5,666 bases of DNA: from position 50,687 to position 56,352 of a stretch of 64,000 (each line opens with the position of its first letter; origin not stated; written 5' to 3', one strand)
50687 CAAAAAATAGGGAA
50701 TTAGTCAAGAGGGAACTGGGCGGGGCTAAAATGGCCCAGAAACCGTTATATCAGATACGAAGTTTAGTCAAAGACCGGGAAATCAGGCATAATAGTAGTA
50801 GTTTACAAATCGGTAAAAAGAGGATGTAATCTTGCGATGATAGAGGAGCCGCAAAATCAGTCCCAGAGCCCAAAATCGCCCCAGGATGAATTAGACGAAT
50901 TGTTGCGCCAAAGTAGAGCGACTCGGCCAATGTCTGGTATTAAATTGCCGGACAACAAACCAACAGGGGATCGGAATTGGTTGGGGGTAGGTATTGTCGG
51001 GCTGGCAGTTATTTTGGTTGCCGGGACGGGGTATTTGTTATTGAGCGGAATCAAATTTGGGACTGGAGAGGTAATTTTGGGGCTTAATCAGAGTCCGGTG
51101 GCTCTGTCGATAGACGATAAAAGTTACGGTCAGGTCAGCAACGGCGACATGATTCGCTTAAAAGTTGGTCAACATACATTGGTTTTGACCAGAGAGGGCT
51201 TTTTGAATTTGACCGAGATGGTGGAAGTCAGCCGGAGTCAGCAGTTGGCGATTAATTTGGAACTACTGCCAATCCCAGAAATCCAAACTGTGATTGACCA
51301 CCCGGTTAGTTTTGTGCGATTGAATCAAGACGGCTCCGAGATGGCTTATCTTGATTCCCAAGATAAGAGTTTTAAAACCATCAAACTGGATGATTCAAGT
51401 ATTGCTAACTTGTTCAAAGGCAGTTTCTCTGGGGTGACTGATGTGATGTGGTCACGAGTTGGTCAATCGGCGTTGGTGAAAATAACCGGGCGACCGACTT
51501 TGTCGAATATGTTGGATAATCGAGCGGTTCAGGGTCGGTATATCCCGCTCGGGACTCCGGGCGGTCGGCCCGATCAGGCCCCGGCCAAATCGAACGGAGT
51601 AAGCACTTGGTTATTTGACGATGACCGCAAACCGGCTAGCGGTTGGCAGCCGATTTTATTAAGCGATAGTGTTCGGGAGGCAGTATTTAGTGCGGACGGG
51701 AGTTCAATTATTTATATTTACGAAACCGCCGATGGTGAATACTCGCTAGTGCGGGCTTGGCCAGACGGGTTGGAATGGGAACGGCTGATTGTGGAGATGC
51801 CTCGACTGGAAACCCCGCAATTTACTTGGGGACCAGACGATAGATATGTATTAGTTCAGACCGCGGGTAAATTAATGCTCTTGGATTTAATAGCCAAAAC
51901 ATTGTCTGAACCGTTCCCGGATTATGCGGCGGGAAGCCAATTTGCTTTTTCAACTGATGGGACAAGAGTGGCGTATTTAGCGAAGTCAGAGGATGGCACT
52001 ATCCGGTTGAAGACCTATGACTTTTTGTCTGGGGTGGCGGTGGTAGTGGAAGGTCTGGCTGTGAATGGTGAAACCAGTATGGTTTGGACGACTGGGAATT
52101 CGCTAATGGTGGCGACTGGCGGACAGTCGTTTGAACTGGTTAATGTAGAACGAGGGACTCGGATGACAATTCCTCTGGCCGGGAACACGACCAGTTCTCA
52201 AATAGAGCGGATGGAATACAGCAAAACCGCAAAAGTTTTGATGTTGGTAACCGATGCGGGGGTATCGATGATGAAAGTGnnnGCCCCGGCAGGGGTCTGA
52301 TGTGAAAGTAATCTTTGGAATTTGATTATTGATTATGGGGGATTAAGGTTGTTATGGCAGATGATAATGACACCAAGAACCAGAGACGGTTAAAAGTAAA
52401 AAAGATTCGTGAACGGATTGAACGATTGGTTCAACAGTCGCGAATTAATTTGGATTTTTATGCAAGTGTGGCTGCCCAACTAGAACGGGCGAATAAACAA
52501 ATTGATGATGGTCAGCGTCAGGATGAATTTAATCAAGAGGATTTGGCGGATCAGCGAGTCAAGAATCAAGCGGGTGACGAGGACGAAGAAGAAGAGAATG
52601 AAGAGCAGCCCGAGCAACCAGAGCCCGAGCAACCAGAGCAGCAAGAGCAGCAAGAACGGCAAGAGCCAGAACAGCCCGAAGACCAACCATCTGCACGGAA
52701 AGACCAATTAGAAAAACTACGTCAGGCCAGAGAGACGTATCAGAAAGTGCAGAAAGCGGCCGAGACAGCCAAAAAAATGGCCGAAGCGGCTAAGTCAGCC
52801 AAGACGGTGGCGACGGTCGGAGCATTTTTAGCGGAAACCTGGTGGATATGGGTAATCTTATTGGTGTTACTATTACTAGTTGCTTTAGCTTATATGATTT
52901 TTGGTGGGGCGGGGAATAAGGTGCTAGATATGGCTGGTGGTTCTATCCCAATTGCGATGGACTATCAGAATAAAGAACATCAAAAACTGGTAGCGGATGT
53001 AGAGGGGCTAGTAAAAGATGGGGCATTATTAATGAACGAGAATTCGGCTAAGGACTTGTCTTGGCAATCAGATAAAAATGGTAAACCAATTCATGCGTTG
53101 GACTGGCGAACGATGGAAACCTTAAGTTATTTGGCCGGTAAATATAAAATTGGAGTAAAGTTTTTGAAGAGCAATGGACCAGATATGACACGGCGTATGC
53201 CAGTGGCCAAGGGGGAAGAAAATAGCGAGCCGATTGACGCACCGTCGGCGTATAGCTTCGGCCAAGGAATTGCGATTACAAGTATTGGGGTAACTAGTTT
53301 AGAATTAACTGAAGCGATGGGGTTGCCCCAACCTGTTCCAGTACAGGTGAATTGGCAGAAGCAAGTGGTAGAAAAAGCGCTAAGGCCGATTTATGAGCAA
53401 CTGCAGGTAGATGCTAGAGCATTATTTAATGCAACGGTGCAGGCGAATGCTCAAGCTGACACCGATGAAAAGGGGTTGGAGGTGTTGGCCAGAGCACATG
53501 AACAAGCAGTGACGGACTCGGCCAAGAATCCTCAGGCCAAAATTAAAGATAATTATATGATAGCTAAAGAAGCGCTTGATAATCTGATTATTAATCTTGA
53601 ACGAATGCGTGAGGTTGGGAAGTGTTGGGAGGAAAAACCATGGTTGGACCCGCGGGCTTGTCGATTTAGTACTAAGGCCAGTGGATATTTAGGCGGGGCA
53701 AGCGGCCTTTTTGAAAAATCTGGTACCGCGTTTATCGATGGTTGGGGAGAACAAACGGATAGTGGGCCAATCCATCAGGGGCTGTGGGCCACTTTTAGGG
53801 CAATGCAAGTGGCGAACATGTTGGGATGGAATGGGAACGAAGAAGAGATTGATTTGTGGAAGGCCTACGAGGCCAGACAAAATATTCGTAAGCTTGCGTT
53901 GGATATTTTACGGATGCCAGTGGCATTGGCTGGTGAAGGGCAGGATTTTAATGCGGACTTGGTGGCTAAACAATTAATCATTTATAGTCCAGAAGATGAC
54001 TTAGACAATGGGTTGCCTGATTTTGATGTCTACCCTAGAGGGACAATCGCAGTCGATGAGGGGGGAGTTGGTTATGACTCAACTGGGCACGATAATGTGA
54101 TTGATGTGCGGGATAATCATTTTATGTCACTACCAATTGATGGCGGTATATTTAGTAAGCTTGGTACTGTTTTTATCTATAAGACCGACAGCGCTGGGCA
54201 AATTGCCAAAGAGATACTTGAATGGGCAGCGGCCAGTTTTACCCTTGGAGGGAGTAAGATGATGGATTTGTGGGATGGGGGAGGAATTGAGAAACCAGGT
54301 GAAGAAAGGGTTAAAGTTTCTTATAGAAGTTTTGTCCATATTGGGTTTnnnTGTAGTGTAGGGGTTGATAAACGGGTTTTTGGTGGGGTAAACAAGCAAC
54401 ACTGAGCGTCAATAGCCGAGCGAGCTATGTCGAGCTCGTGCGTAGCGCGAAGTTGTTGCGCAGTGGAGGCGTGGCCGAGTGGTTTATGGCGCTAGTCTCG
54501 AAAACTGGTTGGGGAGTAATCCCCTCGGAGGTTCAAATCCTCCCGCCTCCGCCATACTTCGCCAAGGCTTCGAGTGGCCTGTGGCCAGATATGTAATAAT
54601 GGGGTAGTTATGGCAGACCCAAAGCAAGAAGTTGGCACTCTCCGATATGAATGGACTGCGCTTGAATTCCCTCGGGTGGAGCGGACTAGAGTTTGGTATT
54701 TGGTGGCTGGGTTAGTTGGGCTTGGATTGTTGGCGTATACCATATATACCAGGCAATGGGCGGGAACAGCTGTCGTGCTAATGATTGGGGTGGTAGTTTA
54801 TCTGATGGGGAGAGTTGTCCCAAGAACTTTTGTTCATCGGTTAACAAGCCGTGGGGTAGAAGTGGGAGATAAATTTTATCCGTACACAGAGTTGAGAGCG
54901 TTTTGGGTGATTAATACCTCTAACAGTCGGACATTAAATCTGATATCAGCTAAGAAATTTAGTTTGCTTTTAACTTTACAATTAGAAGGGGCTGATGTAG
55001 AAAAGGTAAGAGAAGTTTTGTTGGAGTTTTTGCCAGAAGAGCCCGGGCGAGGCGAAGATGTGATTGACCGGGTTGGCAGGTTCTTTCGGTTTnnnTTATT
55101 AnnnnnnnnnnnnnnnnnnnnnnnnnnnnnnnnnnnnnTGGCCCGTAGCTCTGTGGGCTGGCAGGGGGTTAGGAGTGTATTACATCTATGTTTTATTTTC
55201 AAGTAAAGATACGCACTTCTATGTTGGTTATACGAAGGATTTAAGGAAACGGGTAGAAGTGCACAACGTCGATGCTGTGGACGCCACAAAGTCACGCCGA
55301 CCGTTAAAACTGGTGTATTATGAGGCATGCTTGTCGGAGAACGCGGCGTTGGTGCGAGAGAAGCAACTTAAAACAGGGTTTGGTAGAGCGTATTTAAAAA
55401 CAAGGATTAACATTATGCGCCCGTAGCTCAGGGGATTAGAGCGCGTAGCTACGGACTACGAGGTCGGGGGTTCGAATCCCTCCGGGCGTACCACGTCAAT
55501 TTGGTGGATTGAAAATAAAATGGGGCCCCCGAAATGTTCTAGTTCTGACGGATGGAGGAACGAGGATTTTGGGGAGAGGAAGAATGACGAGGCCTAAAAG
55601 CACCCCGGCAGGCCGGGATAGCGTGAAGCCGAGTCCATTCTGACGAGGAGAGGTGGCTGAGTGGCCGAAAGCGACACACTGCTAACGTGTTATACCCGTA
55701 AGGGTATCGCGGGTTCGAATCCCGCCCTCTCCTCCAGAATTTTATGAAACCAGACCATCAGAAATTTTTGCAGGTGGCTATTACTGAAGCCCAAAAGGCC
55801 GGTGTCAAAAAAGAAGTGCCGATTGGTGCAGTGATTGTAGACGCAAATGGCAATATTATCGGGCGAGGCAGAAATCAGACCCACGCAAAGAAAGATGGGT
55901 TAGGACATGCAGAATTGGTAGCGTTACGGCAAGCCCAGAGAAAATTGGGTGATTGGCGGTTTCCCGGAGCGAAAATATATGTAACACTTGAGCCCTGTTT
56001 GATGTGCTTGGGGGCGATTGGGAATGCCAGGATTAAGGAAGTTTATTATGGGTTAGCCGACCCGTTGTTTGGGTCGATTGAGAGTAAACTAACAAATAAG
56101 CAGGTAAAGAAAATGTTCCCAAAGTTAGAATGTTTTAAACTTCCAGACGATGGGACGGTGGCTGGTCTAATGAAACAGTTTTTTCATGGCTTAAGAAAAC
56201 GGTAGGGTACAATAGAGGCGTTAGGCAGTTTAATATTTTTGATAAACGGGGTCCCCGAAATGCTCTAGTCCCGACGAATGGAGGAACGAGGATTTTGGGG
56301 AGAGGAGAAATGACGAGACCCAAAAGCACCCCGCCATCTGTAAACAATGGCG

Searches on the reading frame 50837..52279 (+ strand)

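Call 9: search_protein_families(library=pfam, proteins=[window:50837-52279:+], max_evalue=0.01)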
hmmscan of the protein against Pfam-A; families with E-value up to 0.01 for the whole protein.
window:50837-52279:+ (481 aa): 1 family
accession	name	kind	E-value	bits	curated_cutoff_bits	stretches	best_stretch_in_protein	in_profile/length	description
PF08308.17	PEGA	-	6.3e-05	23.2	20.8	1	91-143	16-67/71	PEGA domain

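Call 62: search_protein_families(library=ncbifam, proteins=[window:50837-52279:+], max_evalue=0.001)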
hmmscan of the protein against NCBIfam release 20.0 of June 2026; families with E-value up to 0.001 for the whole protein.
window:50837-52279:+ (481 aa): 0 families

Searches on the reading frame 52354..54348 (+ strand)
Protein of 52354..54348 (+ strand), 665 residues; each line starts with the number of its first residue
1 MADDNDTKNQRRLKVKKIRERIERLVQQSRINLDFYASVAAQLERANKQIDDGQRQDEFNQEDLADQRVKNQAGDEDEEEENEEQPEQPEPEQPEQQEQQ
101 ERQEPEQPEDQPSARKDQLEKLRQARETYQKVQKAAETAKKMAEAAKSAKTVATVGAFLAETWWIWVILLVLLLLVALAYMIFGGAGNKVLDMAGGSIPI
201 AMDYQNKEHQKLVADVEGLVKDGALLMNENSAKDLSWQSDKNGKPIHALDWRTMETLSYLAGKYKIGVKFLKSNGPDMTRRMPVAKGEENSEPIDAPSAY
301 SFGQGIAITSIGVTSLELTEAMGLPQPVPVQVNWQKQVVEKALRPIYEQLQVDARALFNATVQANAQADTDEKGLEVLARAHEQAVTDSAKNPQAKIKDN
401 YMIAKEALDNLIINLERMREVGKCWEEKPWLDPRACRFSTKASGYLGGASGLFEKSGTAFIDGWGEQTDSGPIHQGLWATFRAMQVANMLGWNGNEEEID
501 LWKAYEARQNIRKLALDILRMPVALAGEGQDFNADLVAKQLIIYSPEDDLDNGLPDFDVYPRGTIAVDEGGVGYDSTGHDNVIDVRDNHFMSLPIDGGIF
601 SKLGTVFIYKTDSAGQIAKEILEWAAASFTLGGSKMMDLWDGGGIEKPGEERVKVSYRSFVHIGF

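Call 9: search_protein_families(library=pfam, proteins=[window:52354-54348:+], max_evalue=0.01)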
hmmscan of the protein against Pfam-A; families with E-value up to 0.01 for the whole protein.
window:52354-54348:+ (665 aa): 2 families
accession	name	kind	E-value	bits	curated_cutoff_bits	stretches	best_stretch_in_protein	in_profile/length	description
PF22251.1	PFF1_TM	-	1.8e-05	24.9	32.3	1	37-191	110-257/300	Vacuolar membrane protease, transmembrane domain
PF08690.15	GET2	-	0.0017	18.6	25.5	1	46-187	57-208/309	GET complex subunit GET2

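Call 62: search_protein_families(library=ncbifam, proteins=[window:52354-54348:+], max_evalue=0.001)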
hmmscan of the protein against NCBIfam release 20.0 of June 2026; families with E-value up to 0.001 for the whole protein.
window:52354-54348:+ (665 aa): 1 family
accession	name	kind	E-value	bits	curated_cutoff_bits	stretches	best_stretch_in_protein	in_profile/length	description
NF040674.1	CPBP_fam_MrtP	equivalog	0.00033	20.2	250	1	33-178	102-258/354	myxosortase MrtP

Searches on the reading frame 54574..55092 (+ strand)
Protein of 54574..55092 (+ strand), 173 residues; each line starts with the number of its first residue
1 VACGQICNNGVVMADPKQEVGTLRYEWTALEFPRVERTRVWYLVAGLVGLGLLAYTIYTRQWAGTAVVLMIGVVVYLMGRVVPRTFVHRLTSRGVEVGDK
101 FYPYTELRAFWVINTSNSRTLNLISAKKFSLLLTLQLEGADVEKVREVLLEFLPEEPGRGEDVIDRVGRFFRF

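Call 9: search_protein_families(library=pfam, proteins=[window:54574-55092:+], max_evalue=0.01)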
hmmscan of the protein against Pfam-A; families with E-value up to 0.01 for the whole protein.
window:54574-55092:+ (173 aa): 1 family
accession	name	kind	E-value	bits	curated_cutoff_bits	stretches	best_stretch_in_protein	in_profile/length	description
PF19744.4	DUF6232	-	0.0072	17.2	27.4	0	89-119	2-32/117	Family of unknown function (DUF6232)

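Call 62: search_protein_families(library=ncbifam, proteins=[window:54574-55092:+], max_evalue=0.001)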
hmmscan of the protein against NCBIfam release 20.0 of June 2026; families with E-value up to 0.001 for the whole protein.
window:54574-55092:+ (173 aa): 0 families

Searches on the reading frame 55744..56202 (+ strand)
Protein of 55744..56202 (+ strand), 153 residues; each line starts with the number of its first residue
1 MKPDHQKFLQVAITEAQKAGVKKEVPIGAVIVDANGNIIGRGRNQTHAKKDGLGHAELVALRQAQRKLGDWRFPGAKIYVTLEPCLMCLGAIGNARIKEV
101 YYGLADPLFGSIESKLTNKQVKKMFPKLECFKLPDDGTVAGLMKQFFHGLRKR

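Call 9: search_protein_families(library=pfam, proteins=[window:55744-56202:+], max_evalue=0.01)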
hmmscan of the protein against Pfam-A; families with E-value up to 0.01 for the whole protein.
window:55744-56202:+ (153 aa): 3 families
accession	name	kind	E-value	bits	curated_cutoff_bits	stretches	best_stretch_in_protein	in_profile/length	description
PF14437.12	MafB19-deam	-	5.9e-33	114.2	27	1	4-151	2-142/142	MafB19-like deaminase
PF00383.29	dCMP_cyt_deam_1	-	1.4e-28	99.2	25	1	4-103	3-101/102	Cytidine and deoxycytidylate deaminase zinc-binding region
PF14439.12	Bd3614-deam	-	2.9e-07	30.9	38.5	1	27-107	10-93/113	Bd3614-like deaminase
